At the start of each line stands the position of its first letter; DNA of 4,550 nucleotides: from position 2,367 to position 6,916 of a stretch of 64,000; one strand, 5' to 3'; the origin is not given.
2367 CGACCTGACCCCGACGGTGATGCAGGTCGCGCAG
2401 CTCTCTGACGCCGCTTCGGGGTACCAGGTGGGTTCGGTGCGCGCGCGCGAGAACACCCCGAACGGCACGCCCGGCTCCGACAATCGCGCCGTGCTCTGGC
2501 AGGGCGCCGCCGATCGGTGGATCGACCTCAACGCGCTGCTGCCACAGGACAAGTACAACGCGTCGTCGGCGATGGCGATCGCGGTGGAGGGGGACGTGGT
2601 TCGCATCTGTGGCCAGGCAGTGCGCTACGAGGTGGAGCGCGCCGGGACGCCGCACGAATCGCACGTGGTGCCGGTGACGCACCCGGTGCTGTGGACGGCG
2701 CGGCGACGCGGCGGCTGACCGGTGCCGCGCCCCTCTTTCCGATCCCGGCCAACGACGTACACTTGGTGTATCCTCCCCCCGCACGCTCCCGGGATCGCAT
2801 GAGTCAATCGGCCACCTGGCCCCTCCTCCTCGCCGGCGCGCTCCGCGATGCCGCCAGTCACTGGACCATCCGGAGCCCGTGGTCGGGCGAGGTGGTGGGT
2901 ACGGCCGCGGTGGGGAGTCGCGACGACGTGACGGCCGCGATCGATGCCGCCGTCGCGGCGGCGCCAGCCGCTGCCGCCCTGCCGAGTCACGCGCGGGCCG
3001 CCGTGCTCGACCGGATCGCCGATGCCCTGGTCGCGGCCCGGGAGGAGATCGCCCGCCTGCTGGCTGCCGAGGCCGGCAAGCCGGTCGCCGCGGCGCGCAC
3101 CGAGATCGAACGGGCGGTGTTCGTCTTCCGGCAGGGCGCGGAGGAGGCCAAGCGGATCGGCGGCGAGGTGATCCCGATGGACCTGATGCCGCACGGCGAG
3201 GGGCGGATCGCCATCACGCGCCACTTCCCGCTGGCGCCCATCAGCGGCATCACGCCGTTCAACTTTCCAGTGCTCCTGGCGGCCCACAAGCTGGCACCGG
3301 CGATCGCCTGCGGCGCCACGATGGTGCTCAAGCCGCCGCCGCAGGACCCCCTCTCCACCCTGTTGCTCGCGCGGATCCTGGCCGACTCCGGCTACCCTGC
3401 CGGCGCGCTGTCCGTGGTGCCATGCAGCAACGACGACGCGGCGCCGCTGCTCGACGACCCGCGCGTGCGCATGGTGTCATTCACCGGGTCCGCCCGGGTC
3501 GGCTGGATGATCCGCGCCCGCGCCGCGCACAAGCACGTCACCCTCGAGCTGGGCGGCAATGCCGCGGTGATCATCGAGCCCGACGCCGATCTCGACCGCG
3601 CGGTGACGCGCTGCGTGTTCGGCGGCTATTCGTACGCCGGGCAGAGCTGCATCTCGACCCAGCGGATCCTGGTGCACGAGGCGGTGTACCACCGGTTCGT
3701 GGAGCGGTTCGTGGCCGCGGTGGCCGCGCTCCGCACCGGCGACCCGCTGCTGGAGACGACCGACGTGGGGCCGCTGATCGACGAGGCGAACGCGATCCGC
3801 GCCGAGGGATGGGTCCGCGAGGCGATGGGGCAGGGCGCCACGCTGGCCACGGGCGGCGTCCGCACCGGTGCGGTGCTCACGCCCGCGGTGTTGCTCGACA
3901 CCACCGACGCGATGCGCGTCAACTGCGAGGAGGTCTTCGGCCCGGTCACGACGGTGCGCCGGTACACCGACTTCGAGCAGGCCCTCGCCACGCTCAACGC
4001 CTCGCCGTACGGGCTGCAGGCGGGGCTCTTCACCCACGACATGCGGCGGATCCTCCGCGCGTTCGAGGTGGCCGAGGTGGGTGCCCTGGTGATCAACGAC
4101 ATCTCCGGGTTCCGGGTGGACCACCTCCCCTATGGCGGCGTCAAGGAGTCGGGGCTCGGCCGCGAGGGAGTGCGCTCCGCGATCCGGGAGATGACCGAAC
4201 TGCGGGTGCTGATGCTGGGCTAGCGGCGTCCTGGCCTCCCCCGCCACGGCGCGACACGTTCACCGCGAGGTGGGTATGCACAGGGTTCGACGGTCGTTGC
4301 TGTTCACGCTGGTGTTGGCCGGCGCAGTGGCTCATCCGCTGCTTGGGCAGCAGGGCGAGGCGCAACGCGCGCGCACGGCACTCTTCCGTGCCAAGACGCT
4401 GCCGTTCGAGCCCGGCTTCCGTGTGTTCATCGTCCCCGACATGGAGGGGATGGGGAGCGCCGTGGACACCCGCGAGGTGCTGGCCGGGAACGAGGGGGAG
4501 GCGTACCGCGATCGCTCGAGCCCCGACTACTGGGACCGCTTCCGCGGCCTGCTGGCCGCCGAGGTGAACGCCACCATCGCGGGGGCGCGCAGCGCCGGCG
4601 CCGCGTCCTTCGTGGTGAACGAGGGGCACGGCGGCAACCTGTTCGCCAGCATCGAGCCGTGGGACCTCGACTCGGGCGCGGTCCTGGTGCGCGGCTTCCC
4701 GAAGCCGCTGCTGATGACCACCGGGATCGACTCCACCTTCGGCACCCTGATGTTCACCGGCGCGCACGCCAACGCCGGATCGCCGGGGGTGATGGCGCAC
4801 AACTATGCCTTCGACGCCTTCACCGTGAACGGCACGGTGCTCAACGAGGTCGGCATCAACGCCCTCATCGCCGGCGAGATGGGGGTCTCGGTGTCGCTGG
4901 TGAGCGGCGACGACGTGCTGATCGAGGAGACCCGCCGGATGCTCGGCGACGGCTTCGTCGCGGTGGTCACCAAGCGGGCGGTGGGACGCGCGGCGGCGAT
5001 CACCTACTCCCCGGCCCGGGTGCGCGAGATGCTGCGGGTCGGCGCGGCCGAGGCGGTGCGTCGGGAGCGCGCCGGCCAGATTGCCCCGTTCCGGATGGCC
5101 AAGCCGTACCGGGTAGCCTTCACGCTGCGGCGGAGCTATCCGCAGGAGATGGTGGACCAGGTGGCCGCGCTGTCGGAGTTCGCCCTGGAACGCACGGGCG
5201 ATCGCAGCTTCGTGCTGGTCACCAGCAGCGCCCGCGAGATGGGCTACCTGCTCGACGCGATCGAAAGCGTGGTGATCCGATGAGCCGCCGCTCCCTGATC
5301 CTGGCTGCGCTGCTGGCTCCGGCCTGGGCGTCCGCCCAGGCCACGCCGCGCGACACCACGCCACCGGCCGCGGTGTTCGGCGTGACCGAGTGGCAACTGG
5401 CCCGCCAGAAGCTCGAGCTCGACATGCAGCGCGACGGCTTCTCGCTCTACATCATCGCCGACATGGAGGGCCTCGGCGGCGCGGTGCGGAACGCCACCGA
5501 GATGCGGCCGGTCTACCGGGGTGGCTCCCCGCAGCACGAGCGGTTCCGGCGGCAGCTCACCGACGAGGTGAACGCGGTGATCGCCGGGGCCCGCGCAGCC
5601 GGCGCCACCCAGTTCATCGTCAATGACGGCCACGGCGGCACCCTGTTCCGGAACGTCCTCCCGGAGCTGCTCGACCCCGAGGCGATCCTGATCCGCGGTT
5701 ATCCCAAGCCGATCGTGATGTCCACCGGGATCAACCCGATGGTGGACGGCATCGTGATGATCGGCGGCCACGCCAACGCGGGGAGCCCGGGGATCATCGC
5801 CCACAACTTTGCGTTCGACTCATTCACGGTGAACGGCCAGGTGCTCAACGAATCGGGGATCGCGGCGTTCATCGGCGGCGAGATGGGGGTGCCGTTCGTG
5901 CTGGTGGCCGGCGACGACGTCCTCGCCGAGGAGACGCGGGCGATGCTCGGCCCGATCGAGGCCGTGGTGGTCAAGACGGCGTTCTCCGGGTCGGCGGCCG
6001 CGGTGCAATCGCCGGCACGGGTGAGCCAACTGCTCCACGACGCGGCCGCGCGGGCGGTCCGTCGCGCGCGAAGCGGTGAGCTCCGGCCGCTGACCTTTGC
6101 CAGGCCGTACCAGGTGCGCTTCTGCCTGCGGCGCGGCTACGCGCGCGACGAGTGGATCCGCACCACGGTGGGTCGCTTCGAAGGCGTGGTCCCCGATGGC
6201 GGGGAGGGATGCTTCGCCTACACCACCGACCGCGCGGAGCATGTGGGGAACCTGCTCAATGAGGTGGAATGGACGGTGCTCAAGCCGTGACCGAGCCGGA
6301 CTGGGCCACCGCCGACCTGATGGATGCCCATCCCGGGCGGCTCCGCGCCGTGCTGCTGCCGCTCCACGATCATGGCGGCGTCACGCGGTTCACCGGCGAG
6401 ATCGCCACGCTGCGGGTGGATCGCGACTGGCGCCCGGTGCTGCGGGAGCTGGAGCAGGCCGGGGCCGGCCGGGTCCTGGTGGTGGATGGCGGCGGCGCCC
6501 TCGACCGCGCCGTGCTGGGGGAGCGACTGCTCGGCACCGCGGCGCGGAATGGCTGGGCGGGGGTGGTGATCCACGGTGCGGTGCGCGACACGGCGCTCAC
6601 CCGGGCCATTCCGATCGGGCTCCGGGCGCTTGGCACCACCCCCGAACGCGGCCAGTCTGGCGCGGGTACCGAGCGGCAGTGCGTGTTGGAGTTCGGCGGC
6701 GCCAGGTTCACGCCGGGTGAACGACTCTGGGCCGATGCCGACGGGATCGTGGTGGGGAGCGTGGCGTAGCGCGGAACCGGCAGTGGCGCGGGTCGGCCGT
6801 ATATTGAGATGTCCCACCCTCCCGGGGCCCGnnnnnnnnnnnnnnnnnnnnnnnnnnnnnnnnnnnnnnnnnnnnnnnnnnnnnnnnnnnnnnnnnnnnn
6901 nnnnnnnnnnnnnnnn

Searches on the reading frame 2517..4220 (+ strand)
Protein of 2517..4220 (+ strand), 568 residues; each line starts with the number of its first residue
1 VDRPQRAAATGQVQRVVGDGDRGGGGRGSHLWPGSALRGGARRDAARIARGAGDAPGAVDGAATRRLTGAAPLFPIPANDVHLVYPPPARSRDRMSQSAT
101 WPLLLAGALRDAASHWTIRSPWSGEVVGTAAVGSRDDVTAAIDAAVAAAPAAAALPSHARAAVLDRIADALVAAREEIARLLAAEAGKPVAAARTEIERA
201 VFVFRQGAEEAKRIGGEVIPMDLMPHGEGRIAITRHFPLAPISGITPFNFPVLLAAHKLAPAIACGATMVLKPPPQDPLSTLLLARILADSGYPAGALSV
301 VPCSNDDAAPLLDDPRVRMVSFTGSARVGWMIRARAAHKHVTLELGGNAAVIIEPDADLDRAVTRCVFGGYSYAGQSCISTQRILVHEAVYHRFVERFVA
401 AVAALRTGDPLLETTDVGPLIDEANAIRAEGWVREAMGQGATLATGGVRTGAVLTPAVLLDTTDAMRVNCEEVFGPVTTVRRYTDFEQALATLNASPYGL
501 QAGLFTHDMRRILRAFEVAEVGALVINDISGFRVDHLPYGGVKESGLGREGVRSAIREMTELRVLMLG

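Call 61: search_protein_families(library=pfam, proteins=[window:2517-4220:+], max_evalue=0.001)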
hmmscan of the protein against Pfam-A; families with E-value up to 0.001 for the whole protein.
window:2517-4220:+ (568 aa): 2 families
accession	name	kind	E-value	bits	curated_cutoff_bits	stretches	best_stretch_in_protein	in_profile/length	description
PF00171.27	Aldedh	-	4.2e-141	471.1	23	1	116-563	9-459/461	Aldehyde dehydrogenase family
PF05893.19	LuxC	-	2.3e-05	23.9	21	1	235-527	85-375/401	Acyl-CoA reductase (LuxC)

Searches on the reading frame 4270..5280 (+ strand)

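Call 61: search_protein_families(library=pfam, proteins=[window:4270-5280:+], max_evalue=0.001)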
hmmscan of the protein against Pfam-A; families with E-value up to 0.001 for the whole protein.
window:4270-5280:+ (337 aa): 1 family
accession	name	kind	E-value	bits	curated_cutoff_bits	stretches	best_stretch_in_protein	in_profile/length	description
PF04951.18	Peptidase_M55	-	3e-57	194.5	25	1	51-300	2-239/264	D-aminopeptidase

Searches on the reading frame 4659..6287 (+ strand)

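Call 61: search_protein_families(library=pfam, proteins=[window:4659-6287:+], max_evalue=0.001)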
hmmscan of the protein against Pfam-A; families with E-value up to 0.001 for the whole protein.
window:4659-6287:+ (543 aa): 1 family
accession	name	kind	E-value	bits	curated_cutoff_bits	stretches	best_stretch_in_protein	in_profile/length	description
PF04951.18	Peptidase_M55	-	1.6e-59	201.9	25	1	263-492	3-227/264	D-aminopeptidase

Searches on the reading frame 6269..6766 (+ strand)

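Call 61: search_protein_families(library=pfam, proteins=[window:6269-6766:+], max_evalue=0.001)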
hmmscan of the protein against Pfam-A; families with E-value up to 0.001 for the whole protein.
window:6269-6766:+ (166 aa): 1 family
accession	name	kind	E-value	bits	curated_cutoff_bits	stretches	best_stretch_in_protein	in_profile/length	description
PF03737.21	RraA-like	-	1.1e-34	120.2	24.5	1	14-162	1-152/152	Aldolase/RraA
